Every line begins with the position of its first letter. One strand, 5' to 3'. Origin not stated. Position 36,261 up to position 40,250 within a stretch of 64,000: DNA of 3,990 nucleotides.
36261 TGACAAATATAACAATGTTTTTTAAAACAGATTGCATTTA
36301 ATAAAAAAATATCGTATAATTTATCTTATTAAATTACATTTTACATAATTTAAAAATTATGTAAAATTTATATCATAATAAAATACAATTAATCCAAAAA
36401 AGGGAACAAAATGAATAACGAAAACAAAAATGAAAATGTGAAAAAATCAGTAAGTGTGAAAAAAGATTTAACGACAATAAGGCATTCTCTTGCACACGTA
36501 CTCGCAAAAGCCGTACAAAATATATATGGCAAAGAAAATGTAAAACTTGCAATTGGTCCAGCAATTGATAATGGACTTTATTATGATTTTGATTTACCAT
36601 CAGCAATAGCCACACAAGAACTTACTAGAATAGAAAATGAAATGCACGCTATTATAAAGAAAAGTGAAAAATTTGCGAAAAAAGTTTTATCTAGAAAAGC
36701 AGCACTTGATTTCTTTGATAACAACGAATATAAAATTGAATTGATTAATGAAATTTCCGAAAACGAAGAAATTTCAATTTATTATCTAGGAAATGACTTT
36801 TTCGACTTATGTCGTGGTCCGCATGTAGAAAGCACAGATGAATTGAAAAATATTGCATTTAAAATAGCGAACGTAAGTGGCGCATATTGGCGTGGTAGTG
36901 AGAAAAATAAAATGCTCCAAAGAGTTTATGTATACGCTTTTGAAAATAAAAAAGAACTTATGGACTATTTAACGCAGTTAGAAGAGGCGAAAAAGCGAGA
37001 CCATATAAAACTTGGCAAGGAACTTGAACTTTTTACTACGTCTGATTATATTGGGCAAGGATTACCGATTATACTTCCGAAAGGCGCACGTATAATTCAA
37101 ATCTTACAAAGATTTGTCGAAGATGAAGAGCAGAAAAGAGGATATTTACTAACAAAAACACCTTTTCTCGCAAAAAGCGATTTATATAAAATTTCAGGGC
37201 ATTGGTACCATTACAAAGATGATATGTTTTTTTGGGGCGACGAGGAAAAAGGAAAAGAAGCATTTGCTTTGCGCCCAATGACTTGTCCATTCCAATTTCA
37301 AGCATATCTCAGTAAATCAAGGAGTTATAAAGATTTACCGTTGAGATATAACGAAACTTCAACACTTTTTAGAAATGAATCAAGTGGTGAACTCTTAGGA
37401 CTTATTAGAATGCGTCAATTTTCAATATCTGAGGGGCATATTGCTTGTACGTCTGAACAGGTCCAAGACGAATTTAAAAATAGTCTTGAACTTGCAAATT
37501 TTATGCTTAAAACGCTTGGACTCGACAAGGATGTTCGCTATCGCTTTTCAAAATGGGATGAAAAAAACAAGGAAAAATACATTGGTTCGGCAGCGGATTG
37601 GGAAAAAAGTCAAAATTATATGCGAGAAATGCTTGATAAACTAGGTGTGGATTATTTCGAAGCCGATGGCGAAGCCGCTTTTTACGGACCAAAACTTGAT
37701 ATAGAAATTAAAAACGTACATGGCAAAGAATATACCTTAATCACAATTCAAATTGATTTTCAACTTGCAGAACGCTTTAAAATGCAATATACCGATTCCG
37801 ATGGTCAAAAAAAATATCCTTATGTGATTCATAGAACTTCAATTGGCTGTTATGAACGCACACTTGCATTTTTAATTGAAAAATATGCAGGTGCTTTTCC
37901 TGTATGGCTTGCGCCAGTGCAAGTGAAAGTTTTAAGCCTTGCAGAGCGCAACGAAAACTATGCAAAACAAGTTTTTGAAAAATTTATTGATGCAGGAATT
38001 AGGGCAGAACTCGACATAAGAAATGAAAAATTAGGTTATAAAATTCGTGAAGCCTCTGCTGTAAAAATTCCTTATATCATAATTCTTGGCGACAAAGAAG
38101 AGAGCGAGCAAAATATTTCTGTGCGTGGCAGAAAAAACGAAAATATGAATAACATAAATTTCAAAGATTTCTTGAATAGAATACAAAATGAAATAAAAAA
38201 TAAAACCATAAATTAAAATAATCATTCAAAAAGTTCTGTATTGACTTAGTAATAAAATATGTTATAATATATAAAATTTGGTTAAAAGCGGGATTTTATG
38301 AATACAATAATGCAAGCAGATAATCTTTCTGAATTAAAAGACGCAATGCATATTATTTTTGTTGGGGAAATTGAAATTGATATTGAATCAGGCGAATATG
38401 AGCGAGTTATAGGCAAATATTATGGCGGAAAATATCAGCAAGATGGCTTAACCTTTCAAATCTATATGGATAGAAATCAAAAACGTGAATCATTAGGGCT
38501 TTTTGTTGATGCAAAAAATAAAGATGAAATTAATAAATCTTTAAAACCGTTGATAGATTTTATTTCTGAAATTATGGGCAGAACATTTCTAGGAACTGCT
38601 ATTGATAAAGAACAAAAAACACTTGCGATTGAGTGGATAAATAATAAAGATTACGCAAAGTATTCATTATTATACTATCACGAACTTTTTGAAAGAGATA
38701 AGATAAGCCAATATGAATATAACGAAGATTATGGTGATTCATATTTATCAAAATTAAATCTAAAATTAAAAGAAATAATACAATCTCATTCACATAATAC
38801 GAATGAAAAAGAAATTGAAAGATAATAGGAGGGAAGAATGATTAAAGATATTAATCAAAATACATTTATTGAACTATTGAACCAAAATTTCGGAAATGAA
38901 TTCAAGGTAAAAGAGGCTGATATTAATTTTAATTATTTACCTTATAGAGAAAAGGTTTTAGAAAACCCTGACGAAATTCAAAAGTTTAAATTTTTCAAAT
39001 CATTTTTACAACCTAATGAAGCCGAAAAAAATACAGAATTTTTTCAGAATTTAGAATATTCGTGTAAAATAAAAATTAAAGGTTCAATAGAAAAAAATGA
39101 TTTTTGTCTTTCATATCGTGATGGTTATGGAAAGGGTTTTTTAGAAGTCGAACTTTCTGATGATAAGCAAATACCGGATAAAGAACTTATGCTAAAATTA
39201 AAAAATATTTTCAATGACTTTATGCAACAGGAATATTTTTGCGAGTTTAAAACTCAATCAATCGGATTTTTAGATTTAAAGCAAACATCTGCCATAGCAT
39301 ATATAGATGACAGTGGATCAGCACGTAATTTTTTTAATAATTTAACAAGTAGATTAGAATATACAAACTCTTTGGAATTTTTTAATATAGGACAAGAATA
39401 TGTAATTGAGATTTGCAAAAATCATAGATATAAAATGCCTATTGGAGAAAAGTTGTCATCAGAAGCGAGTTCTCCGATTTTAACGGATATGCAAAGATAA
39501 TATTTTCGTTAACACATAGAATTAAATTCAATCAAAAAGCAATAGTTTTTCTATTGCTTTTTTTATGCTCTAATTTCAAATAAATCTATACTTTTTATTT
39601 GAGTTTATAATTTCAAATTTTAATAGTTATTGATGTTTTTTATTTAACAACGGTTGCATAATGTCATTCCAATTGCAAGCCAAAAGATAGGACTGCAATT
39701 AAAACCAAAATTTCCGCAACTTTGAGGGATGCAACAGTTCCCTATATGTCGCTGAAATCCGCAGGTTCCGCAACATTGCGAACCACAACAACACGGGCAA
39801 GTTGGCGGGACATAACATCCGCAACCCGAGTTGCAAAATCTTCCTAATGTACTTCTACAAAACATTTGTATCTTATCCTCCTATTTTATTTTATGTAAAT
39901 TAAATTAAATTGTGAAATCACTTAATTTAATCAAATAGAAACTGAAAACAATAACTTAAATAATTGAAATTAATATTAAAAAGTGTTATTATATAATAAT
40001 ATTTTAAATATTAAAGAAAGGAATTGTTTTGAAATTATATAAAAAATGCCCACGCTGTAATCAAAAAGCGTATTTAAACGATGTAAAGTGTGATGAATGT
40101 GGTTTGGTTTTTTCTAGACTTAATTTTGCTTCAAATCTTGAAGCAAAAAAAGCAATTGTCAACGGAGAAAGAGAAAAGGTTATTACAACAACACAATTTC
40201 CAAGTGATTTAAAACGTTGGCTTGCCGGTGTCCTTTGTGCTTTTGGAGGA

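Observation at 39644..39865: Orphan 73-aa protein with 17 cysteines (23%)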

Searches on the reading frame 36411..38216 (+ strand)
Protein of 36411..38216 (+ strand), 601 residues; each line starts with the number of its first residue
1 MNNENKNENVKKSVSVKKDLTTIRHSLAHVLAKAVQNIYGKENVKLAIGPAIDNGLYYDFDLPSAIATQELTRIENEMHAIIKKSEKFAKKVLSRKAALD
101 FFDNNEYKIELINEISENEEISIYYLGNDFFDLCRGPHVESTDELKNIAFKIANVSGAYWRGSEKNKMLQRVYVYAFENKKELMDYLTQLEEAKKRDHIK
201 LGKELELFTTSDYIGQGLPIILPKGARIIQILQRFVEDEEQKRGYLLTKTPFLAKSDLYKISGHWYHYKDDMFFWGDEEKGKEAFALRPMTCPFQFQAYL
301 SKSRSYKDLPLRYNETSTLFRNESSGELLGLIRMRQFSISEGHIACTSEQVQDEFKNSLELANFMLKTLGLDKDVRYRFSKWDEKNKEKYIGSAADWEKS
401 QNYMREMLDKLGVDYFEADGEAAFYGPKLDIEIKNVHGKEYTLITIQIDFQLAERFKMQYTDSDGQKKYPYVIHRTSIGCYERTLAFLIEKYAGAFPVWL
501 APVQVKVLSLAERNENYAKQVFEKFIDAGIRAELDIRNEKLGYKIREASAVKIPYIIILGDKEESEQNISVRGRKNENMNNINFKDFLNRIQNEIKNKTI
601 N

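Call 32: find_related_loci(query=window:36411-38216:+, collection=genome_contigs, flank=10000)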
Query window:36411-38216:+ (601 aa) in genome_contigs; peptide patterns used: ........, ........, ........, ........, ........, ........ (x = any residue, [..] = any of these).
53 stretches matched a pattern, but none encodes a relative of the query by tblastn (E <= 1e-3).

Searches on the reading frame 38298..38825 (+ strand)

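Call 8: search_protein_families(library=pfam, proteins=[window:38298-38825:+], max_evalue=1)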
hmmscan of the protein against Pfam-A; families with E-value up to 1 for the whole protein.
window:38298-38825:+ (175 aa): 1 family
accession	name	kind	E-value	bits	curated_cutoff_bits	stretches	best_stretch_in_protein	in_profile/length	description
PF17293.8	Arm-DNA-bind_5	-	0.0026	18.7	22.6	1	53-82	18-47/87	Arm DNA-binding domain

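Call 22: search_protein_families(library=ncbifam, proteins=[window:38298-38825:+], max_evalue=1)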
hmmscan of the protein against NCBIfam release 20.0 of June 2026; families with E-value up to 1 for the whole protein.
window:38298-38825:+ (175 aa): 0 families

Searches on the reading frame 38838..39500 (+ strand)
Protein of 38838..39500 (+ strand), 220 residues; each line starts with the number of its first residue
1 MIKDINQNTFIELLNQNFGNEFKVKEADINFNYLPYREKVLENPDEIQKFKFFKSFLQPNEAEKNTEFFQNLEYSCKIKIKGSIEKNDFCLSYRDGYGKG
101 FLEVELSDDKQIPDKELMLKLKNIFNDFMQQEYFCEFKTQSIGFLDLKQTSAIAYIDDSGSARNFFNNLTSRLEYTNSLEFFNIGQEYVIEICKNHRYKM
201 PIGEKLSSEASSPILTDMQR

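Call 8: search_protein_families(library=pfam, proteins=[window:38838-39500:+], max_evalue=1)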
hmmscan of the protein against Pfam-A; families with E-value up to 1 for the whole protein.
window:38838-39500:+ (220 aa): 0 families

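Call 22: search_protein_families(library=ncbifam, proteins=[window:38838-39500:+], max_evalue=1)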
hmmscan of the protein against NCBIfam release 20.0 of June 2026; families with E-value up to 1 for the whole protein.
window:38838-39500:+ (220 aa): 0 families

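Call 26: find_homologous_proteins(query=window:38838-39500:+, max_evalue=0.001)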
Query window:38838-39500:+ (220 aa): 2 proteins with E <= 0.001 among 84 candidates.
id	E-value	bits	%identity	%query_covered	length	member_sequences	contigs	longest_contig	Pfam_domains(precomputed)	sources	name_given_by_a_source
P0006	9.8e-139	478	100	100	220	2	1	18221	-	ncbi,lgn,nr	ncbi:MAG: hypothetical protein PHO06_00355 [Clostridia bacterium]|nr:hypothetical protein [Clostridi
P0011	4.1e-112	391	83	100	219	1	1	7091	-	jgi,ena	-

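Call 27: find_encoding_contigs(protein=P0011, flank=10000)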
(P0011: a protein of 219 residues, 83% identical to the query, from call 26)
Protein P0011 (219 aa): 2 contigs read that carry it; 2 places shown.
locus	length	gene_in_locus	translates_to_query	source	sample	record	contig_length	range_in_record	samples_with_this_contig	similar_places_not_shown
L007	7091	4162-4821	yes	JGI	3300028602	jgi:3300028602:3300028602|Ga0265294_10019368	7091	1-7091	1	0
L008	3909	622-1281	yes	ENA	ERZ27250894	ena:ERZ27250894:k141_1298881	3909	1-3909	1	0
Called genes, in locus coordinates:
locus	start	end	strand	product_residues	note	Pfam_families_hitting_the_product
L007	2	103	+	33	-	?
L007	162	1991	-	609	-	PF13522:GATase_6, PF13537:GATase_7, PF00733:Asn_synthase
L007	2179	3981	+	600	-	PF07973:tRNA_SAD, PF00587:tRNA-synt_2b, PF03129:HGTP_anticodon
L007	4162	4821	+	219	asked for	-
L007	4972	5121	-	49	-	-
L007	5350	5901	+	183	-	PF05154:TM2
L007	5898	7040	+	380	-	PF01171:ATP_bind_3 (faint), PF02540:NAD_synthase (weak), PF02568:ThiI (faint), PF03054:tRNA_Me_trans, PF06508:QueC (faint), PF20259:tRNA_Me_trans_M, PF20258:tRNA_Me_trans_C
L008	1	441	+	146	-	?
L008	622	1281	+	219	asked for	-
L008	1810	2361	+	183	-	PF05154:TM2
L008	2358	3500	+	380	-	PF01171:ATP_bind_3 (faint), PF02540:NAD_synthase (weak), PF02568:ThiI (faint), PF03054:tRNA_Me_trans, PF06508:QueC (faint), PF20259:tRNA_Me_trans_M, PF20258:tRNA_Me_trans_C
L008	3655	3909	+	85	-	?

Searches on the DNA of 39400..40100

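Call 6: search_rna_families(source=window, start=39400, end=40100, threshold=evalue, max_evalue=10)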
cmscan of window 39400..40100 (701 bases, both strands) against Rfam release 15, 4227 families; matches with E-value up to 10: 5.
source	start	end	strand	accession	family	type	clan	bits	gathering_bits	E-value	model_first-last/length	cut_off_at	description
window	39529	39591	-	RF02432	SpF25_sRNA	Gene; sRNA;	-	26.1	48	0.059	1-102/102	no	Streptococcus sRNA SpF25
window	39514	39567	+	RF02432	SpF25_sRNA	Gene; sRNA;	-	22.8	48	0.31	1-102/102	no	Streptococcus sRNA SpF25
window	39460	39563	+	RF04342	Plastid-psbA-1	Cis-reg;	CL00153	19.8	54.3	6.3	1-114/114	no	Plastid-psbA-1 3UTR RNA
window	39629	39684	+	RF02286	TtnuCD9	Gene; snRNA; snoRNA; CD-box;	-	19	70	7.5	1-55/55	no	Tetrahymena snoRNA TtnuCD9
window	39532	39614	-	RF01472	rli40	Gene; sRNA;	-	11.8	100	2.4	1-263/263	no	Listeria sRNA rli40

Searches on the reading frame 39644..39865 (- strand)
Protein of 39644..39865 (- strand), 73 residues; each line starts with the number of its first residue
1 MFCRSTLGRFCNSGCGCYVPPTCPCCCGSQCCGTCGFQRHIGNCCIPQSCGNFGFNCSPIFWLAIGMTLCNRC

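Call 7: find_homologous_proteins(query=window:39647-39865:-, max_evalue=10)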
Query seq(73 aa): no candidate shares three 5-residue words with the query. No homologue found.
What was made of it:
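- Tried and rejected: The word-indexed protein search gave no candidate (call 7).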

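Call 8: search_protein_families(library=pfam, proteins=[window:39647-39865:-], max_evalue=1)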
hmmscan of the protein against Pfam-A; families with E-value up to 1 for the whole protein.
seq(73 aa): 0 families

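Call 13: find_encoding_contigs(protein=window:39644-39865:-, flank=10000)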
Protein window:39644-39865:- (73 aa): 3 contigs read that carry it; 3 places shown.
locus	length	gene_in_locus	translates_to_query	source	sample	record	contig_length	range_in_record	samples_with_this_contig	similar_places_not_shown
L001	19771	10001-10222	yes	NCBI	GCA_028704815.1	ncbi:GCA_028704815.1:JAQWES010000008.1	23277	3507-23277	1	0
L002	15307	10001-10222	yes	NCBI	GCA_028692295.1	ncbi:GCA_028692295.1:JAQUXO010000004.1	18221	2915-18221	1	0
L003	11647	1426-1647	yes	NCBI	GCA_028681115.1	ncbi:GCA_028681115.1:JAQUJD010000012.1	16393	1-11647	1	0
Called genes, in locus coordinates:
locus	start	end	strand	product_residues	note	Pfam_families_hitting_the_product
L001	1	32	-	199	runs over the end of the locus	PF01596:Methyltransf_3, PF05175:MTS (faint), PF01564:Spermine_synth (weak), PF13578:Methyltransf_24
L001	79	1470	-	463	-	PF13349:DUF4097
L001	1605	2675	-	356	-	PF03462:PCRF, PF00472:RF-1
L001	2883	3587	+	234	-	-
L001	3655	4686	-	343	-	-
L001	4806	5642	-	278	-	PF00398:RrnaAD, PF13649:Methyltransf_25 (weak)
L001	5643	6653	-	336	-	PF02355:SecD_SecF_C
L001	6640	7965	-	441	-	-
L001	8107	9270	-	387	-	PF02540:NAD_synthase (weak), PF02568:ThiI (weak), PF03054:tRNA_Me_trans, PF20259:tRNA_Me_trans_M, PF20258:tRNA_Me_trans_C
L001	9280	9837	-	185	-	PF05154:TM2 (weak)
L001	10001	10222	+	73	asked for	-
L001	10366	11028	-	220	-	-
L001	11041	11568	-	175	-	-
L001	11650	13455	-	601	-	PF07973:tRNA_SAD, PF00587:tRNA-synt_2b, PF03129:HGTP_anticodon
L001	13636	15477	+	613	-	PF13522:GATase_6, PF13537:GATase_7, PF00733:Asn_synthase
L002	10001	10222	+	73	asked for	-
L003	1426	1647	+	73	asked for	-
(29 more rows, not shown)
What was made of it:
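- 39644..39865 (-): Coding sequence of the 73-aa protein with 17 Cys (ATG 39865-39863, TAA stop 39646-39644). Identical protein called in three NCBI MAGs (call 13).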

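Call 22: search_protein_families(library=ncbifam, proteins=[window:39647-39865:-], max_evalue=1)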
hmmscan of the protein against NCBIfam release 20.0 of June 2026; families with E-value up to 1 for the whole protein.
seq(73 aa): 0 families

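Call 23: search_protein_representatives(protein=window:39647-39865:-)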
Query: 73 residues. Proteins with E-value up to 0.001 (for the whole library): 0; up to 1e-10: 0; up to 1e-30: 0. The best 0 are listed.
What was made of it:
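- On CotY/CotZ/ExsY, CdeC, CdeM, CsxA as sequence families: The phmmer search of 1.84 billion representatives gave 0 hits (call 23).
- Closest known: Ultra-high-sulfur keratin-associated proteins of mammalian hair. Different: The exhaustive phmmer search found no hit at E<=0.001 (call 23).
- Tried and rejected: The exhaustive phmmer search of 1.84 billion representatives gave 0 hits (call 23).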

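Call 25: find_related_loci(query=window:39647-39865:-, collection=genome_contigs, flank=10000)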
Query seq(73 aa) (73 aa) in genome_contigs; peptide patterns used: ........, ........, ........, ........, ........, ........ (x = any residue, [..] = any of these).
117 stretches matched a pattern, but none encodes a relative of the query by tblastn (E <= 1e-3).
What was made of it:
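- Tried and rejected: Two genome_contigs scans, one with the Cys protein and one with ThrRS, gave pattern hits but no tblastn-confirmed relative (calls 25, 32).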

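Call 33: find_related_loci(query=A1, collection=metagenome_contigs, flank=10000)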
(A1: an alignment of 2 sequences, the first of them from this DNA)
Query A1 (73 aa) in metagenome_contigs; peptide patterns used: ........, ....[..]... (x = any residue, [..] = any of these).
173 stretches matched a pattern; 1 encode a relative of the query (tblastn E <= 1e-3); 1 distinct loci.
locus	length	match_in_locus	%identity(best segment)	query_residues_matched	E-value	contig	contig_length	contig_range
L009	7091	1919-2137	90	1-73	4e-31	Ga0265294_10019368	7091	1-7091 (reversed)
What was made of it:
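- Tried and rejected: The metagenome scan with the 2-sequence alignment recovered only the L007 contig (call 33).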

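Call 67: search_protein_families(library=pfam, alignment_id=A4, max_evalue=10)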
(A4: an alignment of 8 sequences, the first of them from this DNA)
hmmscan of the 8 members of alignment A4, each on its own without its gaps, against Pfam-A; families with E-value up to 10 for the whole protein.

A. member 1, seq(73 aa): 0 families

B. families by the number of members that match (of 8 scanned): 0 families
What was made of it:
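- On Bacterial metallothioneins (SmtA/BmtA type): There was no Pfam hit (calls 8, 67).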

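Call 68: search_protein_families(library=ncbifam, alignment_id=A4, max_evalue=10)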
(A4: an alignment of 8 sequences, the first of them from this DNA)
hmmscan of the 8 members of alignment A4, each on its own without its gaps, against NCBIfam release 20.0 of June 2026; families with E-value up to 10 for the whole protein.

A. member 1, seq(73 aa): 0 families

B. families by the number of members that match (of 8 scanned): 0 families
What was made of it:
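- Closest known: CdeM and CdeC, cysteine-rich exosporium proteins of Clostridioides difficile. Different: No sequence similarity was detected (calls 8, 22, 23, 67, 68).
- Closest known: YjcZ-family and other tiny sporulation proteins of Bacillota. Different: No NCBIfam or Pfam model matched any of the 8 members, even at E<=10 (calls 67, 68).
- There is no homology to any known coat protein (calls 8, 22, 67, 68). There is no hit to any metallothionein or other model in Pfam or NCBIfam (calls 8, 22, 67, 68). No RiPP-precursor HMM is hit (calls 22, 68).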

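Call 69: search_solved_structures(query=A4, max_evalue=10)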
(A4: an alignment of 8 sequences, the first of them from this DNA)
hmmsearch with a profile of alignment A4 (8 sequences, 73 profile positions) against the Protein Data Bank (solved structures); distinct sequences matched with E-value up to 10: 1.
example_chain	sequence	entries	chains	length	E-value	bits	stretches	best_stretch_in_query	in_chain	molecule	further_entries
1bj3_B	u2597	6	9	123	4.7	11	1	16-67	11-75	PROTEIN (COAGULATION FACTOR IX-BINDING PROTEIN B) | COAGULATION FACTORS IX/X-BINDING PROTEIN | coagulation factor IX-binding protein B chain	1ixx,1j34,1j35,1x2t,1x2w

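Call 70: search_protein_families(library=phrogs, alignment_id=A4, max_evalue=1)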
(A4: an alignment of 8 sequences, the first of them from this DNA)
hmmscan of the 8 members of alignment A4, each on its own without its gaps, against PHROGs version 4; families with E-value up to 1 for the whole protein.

A. member 1, seq(73 aa): 0 families

B. families by the number of members that match (of 8 scanned): 1 family
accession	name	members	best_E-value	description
phrog_4325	-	1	0.18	holin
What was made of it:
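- Tried and rejected: Pfam, NCBIfam, PHROGs and PDB sequence searches of all 8 members found nothing beyond noise (calls 8, 22, 67-70).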

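Call 73: predict_structure(protein=window:39647-39865:-)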
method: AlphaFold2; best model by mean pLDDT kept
length: 73 residues; sequences in the alignment: 1
mean_pLDDT: 49.8   pTM: 0.25
mean pLDDT of the five models: 49.8, 47.5, 45.1, 41.0, 37.3
residues with pLDDT >= 90: 0; 70-90: 0; 50-70: 36; < 50: 37
segments of 3 or more residues with pLDDT < 50: 1-8, 19-23, 36-52
pLDDT, mean of each block of 10 residues (from residue 1): 45 50 52 48 45 52 57 49
secondary structure, 60 per line:
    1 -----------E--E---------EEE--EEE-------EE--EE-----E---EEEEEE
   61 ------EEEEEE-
elements in order: E25-27 E30-32 E55-60 E67-72
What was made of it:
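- Closest known: CsxA. Different: The family here is low-complexity and length-variable, and AlphaFold predicts it with low confidence (pLDDT 50; call 73).
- The AlphaFold model is uninformative (pLDDT 50; call 73).
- Tried and rejected: Single-sequence AlphaFold gave pLDDT 50, so no fold search was attempted (call 73).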

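Call 75: search_dna_similar(query=window:39647-39865:-, collection=plasmids, mode=protein, max_evalue=1, max_rows=10)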
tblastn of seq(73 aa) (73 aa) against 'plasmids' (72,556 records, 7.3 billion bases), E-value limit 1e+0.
No match.

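Call 76: search_dna_similar(query=window:39647-39865:-, collection=phages, mode=protein, max_evalue=1, max_rows=10)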
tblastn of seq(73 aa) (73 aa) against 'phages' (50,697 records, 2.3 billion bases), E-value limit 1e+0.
No match.
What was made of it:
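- Tried and rejected: tblastn against plasmids and phages found no match (calls 75, 76).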
